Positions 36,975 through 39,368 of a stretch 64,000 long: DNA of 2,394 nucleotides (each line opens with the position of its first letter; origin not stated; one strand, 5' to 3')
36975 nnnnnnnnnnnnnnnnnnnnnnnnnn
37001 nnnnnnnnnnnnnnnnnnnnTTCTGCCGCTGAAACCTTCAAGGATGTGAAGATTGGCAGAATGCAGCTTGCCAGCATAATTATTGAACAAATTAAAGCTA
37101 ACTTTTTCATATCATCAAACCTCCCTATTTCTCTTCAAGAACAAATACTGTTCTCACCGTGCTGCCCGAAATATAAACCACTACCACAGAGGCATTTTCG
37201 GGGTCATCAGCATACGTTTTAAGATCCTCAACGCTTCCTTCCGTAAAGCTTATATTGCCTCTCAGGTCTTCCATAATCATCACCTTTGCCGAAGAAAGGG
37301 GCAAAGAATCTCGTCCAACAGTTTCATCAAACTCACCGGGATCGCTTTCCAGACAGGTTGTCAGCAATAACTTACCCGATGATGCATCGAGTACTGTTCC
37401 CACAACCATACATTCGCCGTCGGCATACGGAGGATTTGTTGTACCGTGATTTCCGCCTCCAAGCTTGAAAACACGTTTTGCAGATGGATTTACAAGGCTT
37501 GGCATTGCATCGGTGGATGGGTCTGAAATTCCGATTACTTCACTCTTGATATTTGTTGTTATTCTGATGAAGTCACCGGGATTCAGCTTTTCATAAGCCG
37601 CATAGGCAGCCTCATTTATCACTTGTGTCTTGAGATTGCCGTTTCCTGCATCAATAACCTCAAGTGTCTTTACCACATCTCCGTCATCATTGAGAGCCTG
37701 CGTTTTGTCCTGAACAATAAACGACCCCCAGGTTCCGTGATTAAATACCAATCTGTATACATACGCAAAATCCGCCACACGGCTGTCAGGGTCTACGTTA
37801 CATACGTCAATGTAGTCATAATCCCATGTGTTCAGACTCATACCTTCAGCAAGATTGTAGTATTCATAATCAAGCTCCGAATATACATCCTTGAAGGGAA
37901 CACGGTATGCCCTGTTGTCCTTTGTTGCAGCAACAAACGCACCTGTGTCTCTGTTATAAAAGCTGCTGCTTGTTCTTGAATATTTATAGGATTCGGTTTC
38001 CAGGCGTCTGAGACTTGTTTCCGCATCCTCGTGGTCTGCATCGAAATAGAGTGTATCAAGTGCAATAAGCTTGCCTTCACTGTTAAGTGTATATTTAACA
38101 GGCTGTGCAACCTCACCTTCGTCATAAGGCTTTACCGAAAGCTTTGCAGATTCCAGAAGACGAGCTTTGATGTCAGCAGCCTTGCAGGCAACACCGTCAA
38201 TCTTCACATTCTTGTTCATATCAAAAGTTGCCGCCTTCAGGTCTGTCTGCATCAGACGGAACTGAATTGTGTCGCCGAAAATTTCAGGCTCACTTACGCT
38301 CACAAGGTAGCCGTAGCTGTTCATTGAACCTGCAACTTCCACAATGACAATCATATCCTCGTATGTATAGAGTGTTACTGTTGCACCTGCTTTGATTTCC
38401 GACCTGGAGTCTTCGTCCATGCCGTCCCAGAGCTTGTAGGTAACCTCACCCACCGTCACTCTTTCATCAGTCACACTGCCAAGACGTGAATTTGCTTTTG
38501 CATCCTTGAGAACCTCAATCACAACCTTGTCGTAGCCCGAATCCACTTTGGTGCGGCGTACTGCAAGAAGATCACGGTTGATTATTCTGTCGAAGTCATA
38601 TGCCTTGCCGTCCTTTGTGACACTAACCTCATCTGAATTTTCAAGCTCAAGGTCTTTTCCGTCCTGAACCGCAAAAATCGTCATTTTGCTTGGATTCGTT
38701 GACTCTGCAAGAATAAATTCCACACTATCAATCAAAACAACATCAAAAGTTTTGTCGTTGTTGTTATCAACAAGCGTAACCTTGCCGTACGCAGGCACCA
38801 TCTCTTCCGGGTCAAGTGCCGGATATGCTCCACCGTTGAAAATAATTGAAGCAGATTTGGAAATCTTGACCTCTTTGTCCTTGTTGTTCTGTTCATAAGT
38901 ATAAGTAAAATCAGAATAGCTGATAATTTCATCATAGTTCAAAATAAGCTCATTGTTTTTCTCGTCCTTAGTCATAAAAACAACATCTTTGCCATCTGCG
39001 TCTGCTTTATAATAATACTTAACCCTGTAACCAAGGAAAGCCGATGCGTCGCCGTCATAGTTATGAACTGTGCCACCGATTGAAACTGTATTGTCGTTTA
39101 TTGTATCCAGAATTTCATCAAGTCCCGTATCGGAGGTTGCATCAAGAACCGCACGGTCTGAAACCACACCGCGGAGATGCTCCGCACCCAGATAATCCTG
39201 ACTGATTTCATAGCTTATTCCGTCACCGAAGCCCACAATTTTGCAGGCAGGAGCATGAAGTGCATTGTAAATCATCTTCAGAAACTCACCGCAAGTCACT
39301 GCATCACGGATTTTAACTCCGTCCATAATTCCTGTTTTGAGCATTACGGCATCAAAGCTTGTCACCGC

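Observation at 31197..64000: Two paralogous surface-protein cassettes: giant multi-lectin/BNR protein, SLH-anchored proteins and small secreted lectin-like proteins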

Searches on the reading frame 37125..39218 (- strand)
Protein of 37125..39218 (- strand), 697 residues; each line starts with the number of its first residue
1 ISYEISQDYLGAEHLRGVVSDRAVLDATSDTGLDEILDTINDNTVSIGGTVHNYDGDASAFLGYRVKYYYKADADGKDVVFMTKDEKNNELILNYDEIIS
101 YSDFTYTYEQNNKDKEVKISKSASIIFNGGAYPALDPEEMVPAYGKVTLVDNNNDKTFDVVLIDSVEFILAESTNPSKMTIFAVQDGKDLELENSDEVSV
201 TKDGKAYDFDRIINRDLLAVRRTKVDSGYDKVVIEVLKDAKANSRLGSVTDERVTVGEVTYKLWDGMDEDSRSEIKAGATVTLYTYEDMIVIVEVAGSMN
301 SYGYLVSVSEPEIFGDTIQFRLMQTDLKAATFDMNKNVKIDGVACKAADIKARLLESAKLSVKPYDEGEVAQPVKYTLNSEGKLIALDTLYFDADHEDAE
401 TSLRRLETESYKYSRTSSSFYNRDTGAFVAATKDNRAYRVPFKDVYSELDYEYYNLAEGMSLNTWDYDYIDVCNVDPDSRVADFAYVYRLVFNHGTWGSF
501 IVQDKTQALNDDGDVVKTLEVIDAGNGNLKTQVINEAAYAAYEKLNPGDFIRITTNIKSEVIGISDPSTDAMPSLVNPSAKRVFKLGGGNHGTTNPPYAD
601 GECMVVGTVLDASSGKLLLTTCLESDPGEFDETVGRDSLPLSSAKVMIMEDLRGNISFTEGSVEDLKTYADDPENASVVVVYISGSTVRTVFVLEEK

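Call 45: search_protein_representatives(protein=window:37125-39218:-)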
Query: 697 residues. Proteins with E-value up to 0.001 (for the whole library): 1997; up to 1e-10: 765; up to 1e-30: 57. The best 150 are listed.
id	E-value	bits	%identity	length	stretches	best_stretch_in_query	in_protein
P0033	0.0e+00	1535.5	100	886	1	1-697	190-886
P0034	8.3e-143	493.8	39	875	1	1-693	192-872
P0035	1.0e-120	420.8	38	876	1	2-695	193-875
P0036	1.0e-106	374.6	34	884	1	1-694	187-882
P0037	3.5e-103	362.9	35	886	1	1-695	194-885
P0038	6.1e-102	358.8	34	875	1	2-694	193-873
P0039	3.0e-83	297.0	33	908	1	3-695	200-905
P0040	1.2e-79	285.1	33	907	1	1-695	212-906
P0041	8.5e-76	272.4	32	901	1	3-685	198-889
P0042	7.7e-73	262.6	30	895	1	1-695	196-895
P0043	5.6e-71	256.5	34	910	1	1-680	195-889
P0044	4.5e-70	253.5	34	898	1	2-695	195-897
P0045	3.6e-68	247.2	31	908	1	3-686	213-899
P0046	2.4e-66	241.2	33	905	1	1-695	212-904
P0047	1.9e-65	238.2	32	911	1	1-694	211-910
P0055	2.7e-50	188.1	29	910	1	1-695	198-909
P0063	5.0e-43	164.1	26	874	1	2-694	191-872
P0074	2.0e-38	148.9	24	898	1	2-694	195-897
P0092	1.3e-28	116.5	28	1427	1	7-687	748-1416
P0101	1.8e-25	106.1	28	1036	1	41-561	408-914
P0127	3.6e-21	91.9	23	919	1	3-694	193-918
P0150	1.0e-19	87.1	29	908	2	13-415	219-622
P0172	7.6e-19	84.2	25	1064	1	17-466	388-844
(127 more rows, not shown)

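Call 46: list_cluster_members(proteins=[P0039, P0045, P0055, P0063, P0074, P0092, P0101, P0127, P0150, P0172])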
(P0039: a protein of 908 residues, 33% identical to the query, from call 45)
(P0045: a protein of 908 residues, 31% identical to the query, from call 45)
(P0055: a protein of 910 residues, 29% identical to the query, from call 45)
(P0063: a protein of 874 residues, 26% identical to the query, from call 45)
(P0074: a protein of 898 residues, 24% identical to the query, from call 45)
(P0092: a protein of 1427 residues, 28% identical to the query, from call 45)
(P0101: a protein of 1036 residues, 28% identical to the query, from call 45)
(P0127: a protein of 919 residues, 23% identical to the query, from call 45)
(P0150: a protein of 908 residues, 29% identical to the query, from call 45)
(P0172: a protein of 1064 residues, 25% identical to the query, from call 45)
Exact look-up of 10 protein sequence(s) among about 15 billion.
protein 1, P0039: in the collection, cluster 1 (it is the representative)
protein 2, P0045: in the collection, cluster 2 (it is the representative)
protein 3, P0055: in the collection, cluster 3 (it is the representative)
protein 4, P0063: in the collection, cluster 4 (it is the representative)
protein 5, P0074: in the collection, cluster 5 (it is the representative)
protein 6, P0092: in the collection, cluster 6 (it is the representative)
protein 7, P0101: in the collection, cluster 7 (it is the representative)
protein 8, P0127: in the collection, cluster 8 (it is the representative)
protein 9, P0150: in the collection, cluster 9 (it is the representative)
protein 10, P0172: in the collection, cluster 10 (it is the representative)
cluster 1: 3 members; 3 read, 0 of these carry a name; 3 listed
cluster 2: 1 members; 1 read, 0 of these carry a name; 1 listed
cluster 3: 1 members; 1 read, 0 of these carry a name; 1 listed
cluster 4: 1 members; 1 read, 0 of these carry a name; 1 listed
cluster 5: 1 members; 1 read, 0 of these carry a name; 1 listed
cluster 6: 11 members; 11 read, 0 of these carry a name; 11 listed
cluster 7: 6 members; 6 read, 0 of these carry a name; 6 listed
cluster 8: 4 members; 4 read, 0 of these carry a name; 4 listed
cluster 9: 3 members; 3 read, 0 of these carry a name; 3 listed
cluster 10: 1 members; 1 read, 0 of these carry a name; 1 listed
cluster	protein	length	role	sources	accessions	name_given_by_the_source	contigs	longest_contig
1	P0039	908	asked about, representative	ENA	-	-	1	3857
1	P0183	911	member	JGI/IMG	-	-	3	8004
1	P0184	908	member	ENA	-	-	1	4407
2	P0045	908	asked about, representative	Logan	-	-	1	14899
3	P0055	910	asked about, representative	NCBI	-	-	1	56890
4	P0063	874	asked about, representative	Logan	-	-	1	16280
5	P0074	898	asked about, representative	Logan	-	-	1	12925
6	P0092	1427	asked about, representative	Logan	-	-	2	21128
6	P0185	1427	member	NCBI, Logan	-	-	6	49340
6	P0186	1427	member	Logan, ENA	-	-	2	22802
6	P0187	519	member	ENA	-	-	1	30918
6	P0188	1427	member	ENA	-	-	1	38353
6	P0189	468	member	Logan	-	-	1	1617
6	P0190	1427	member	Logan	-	-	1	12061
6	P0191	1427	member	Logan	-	-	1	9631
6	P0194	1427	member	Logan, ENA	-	-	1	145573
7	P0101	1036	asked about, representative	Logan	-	-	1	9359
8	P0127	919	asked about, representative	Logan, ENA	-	-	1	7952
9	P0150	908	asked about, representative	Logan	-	-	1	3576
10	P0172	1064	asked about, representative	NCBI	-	-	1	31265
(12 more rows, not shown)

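Call 49: search_protein_families(library=pfam, proteins=[P0039, P0055, P0063, P0074, P0092, P0101, P0127, P0150, P0172], max_evalue=0.001)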
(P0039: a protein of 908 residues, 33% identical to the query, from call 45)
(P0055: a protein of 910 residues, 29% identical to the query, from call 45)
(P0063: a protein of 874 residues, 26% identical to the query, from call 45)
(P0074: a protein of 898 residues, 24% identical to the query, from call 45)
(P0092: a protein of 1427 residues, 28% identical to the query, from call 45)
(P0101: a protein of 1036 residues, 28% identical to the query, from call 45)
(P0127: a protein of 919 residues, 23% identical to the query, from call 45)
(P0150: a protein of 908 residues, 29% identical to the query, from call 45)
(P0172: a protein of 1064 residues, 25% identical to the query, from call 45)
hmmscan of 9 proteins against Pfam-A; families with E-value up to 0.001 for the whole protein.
P0039 (908 aa): 1 family
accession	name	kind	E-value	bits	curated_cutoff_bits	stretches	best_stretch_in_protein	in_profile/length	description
PF00395.25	SLH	-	4.2e-12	46.3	20.8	1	91-128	2-39/44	S-layer homology domain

P0055 (910 aa): 1 family
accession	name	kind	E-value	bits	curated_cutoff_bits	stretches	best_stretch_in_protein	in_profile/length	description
PF00395.25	SLH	-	1e-10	41.8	20.8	1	86-123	2-39/44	S-layer homology domain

P0063 (874 aa): 2 families
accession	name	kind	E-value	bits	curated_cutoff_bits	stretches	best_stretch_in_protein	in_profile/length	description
PF00395.25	SLH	-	2.7e-13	50.1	20.8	1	84-126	2-44/44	S-layer homology domain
PF18914.6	DUF5666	-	0.00013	22.6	27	0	434-477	1-49/60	Domain of unknown function (DUF5666)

P0074 (898 aa): 2 families
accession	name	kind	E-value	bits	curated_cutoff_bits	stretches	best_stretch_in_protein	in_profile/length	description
PF18914.6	DUF5666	-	1.1e-07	32.5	27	1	440-487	2-48/60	Domain of unknown function (DUF5666)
PF00395.25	SLH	-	7.2e-07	29.5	20.8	1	87-123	1-37/44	S-layer homology domain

P0092 (1427 aa): 1 family
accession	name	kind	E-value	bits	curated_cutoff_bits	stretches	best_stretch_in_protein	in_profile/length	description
PF00395.25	SLH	-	3.9e-27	94.4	20.8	2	463-506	1-44/44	S-layer homology domain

P0101 (1036 aa): 3 families
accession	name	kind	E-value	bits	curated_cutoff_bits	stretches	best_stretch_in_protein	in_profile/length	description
PF00395.25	SLH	-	1e-16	61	20.8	2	198-236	4-43/44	S-layer homology domain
PF00754.31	F5_F8_type_C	-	2.3e-08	34.6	28.2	1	39-152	4-114/127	F5/8 type C domain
PF22633.2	F5_F8_type_C_2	-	1.6e-06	29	27.8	1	52-147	2-90/91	NedA-like, galactose-binding domain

P0127 (919 aa): 1 family
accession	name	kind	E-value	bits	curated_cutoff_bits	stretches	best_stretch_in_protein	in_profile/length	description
PF00395.25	SLH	-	2.1e-05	24.8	20.8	1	85-119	2-36/44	S-layer homology domain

P0150 (908 aa): 1 family
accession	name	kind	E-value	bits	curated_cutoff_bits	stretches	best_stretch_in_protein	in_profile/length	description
PF00395.25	SLH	-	6.2e-16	58.5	20.8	2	86-128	1-43/44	S-layer homology domain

P0172 (1064 aa): 3 families
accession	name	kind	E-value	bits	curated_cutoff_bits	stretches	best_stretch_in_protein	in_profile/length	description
PF00395.25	SLH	-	9.8e-27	93.1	20.8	2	203-241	4-43/44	S-layer homology domain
PF00754.31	F5_F8_type_C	-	9.5e-09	35.9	28.2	1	43-155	2-111/127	F5/8 type C domain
PF22633.2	F5_F8_type_C_2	-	3e-06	28.2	27.8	1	57-154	1-91/91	NedA-like, galactose-binding domain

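Call 50: find_encoding_contigs(protein=P0055, flank=10000, max_places=2)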
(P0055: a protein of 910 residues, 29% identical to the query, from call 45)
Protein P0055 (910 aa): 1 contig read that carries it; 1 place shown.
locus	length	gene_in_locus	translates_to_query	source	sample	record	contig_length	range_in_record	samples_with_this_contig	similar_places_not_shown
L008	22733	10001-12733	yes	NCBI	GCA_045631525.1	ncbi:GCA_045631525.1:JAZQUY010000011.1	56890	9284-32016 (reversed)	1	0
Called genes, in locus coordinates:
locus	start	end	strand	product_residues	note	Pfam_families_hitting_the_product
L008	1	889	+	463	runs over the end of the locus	PF14691:Fer4_20, PF07992:Pyr_redox_2, PF13738:Pyr_redox_3 (faint), PF00070:Pyr_redox (weak), PF07992:Pyr_redox_2, PF12831:FAD_oxidored (faint), PF13450:NAD_binding_8 (weak), PF00070:Pyr_redox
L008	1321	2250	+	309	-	-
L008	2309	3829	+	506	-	-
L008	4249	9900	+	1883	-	-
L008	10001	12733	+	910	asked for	PF00395:SLH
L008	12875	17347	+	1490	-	PF17957:Big_7 (faint), PF13088:BNR_2 (faint)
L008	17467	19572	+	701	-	PF17957:Big_7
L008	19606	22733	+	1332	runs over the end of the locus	PF13385:Laminin_G_3 (faint), PF13088:BNR_2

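Call 52: find_encoding_contigs(protein=P0172, flank=10000, max_places=2)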
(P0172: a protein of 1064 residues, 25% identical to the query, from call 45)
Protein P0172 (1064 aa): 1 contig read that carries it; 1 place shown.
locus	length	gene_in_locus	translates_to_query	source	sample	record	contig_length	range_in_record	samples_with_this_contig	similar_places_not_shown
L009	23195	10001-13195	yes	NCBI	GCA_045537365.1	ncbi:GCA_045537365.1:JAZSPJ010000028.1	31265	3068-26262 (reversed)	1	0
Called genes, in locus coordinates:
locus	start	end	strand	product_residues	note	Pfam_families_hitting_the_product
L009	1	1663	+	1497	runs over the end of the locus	PF00149:Metallophos (weak), PF00754:F5_F8_type_C (weak), PF22633:F5_F8_type_C_2 (weak), PF00754:F5_F8_type_C (weak), PF22633:F5_F8_type_C_2, PF13205:Big_5 (weak)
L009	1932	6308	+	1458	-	PF00149:Metallophos (weak), PF13205:Big_5 (faint), PF00754:F5_F8_type_C (weak), PF22633:F5_F8_type_C_2 (weak), PF16391:DUF5000 (faint), PF00754:F5_F8_type_C (weak), PF22633:F5_F8_type_C_2 (weak)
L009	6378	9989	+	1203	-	PF22842:Pel9A-like_beta_helix, PF21231:GH141_M, PF00754:F5_F8_type_C, PF22633:F5_F8_type_C_2, PF16410:DUF5018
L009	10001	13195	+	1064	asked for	PF00754:F5_F8_type_C, PF22633:F5_F8_type_C_2 (weak), PF00395:SLH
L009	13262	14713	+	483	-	PF00395:SLH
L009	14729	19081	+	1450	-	PF21231:GH141_M, PF00754:F5_F8_type_C, PF22633:F5_F8_type_C_2 (weak)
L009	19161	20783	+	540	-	PF00072:Response_reg, PF12833:HTH_18, PF00165:HTH_AraC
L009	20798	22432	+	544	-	PF06580:His_kinase, PF02518:HATPase_c (weak)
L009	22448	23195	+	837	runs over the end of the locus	-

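Call 53: find_encoding_contigs(protein=P0194, flank=10000, max_places=2)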
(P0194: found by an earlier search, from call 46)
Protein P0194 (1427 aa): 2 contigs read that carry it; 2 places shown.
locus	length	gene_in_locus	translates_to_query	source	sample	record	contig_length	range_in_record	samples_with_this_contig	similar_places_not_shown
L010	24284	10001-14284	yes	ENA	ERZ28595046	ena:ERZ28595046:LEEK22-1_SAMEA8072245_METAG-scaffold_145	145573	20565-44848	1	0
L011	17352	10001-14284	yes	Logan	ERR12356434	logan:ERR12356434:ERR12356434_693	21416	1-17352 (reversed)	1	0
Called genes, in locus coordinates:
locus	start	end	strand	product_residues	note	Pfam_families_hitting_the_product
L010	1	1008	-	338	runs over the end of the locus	PF01370:Epimerase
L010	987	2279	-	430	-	PF01546:Peptidase_M20, PF07687:M20_dimer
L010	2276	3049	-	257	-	PF01261:AP_endonuc_2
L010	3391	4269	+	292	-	PF00701:DHDPS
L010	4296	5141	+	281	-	PF00165:HTH_AraC (weak), PF12833:HTH_18, PF00165:HTH_AraC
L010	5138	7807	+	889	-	-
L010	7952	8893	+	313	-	-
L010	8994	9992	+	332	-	PF24316:Tli3 (faint), PF13859:BNR_3, PF13088:BNR_2, PF02012:BNR (faint)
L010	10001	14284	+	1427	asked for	PF00395:SLH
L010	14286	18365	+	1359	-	PF25852:DUF6242_C (faint), PF13088:BNR_2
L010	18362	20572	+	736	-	PF13088:BNR_2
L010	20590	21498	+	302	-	PF00528:BPD_transp_1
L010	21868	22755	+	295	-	PF00528:BPD_transp_1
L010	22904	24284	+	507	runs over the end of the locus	-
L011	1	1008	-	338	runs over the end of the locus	PF01370:Epimerase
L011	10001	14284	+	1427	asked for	PF00395:SLH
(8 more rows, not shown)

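Call 78: search_protein_families(library=ncbifam, proteins=[L010:3391-4269:+, L010:8994-9992:+, L010:5138-7807:+, L010:2276-3049:-, L010:987-2279:-, L010:7952-8893:+], max_evalue=0.00001)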
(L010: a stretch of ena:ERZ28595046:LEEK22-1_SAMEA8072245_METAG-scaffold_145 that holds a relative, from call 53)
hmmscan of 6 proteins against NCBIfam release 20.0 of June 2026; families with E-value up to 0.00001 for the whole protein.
L010:3391-4269:+ (292 aa): 7 families
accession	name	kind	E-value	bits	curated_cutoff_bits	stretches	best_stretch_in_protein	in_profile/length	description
NF003164.0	PRK04147.1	equivalog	4.2e-103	344.7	281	1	3-284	3-285/294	N-acetylneuraminate lyase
TIGR00683.1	nanA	equivalog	2.3e-90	302.8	382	1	5-277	2-276/293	N-acetylneuraminate lyase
TIGR00674.1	dapA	equivalog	4.9e-49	166.7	206.15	1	7-283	2-280/286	4-hydroxy-tetrahydrodipicolinate synthase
NF040954.1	Arch_KDGaldase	equivalog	9.6e-46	156.4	390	1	7-286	3-278/288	bifunctional 2-dehydro-3-deoxy-phosphogluconate/2-dehydro-3-deoxy-6-phosphogalactonate aldolase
TIGR02313.1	HpaI-NOT-DapA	exception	1.9e-39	135.3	396.7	1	4-279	1-279/294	2,4-dihydroxyhept-2-ene-1,7-dioic acid aldolase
NF002958.0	PRK03620.1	subfamily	1.1e-22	80.3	278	1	5-283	12-293/307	5-dehydro-4-deoxyglucarate dehydratase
TIGR03249.1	KdgD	equivalog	1.2e-18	67.3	373.95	1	5-283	10-292/299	5-dehydro-4-deoxyglucarate dehydratase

L010:8994-9992:+ (332 aa): 1 family
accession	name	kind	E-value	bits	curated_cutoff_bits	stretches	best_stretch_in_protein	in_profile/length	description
NF052328.1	NeuramTDE0471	equivalog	1.2e-16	60.6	900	1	13-229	138-360/538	neuraminidase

L010:5138-7807:+ (889 aa): 0 families

L010:2276-3049:- (257 aa): 0 families

L010:987-2279:- (430 aa): 8 families
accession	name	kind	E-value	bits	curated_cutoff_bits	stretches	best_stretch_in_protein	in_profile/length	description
TIGR01891.1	amidohydrolases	subfamily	1.5e-52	178.9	153.75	1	24-373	4-361/366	amidohydrolase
NF040868.1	carboxypep_CpsA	equivalog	4.6e-26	91.5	500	1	8-308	2-302/391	carboxypeptidase CpsA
NF038260.1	ectoine_DoeB_2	equivalog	1.9e-14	53.3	550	1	25-326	12-309/378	N(2)-acetyl-L-2,4-diaminobutanoate deacetylase DoeB2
TIGR01910.1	DapE-ArgE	subfamily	2.5e-11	43.4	217.6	1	154-344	145-336/373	ArgE/DapE family deacylase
NF006365.0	PRK08588.1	subfamily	3e-08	33.4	289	1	154-272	145-262/383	succinyl-diaminopimelate desuccinylase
NF005602.0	PRK07338.1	equivalog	2.2e-06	26.5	357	1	197-312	209-322/409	hydrolase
NF004788.0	PRK06133.1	subfamily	4.1e-06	26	349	1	172-322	198-342/417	glutamate carboxypeptidase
NF058540.1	Ncarbamyl_ErtE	equivalog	6e-06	25.1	520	1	192-323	216-351/418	N-carbamyl-l-glutamate amidohydrolase ErtE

L010:7952-8893:+ (313 aa): 0 families
